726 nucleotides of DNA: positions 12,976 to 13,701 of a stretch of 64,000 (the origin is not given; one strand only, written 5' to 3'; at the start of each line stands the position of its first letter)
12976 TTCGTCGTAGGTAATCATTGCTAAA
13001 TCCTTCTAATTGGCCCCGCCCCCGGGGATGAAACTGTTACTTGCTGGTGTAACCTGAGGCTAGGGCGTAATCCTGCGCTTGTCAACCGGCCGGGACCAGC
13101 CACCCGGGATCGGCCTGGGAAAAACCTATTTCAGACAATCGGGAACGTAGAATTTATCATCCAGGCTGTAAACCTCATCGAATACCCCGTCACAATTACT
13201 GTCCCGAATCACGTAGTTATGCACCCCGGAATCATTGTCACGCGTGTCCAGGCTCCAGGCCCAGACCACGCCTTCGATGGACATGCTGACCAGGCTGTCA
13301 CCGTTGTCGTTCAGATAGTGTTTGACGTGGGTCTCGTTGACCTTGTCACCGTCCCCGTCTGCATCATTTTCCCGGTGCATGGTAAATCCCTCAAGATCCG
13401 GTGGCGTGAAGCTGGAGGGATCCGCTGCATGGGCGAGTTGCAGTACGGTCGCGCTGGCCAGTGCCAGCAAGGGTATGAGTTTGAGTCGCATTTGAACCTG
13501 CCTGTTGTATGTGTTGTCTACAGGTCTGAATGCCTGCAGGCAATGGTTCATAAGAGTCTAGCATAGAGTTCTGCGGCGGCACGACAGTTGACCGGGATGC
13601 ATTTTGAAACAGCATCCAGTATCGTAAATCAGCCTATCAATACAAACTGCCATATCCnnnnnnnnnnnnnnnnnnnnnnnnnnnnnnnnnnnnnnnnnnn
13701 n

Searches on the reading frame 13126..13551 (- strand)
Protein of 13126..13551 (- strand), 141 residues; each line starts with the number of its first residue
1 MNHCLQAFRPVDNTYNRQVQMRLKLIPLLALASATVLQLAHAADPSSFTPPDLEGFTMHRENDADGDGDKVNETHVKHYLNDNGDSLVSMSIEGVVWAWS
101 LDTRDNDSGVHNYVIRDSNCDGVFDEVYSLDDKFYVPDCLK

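Call 13: search_protein_families(library=pfam, proteins=[window:13126-13551:-], max_evalue=0.001)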
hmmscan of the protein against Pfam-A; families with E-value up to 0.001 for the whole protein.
window:13126-13551:- (141 aa): 0 families
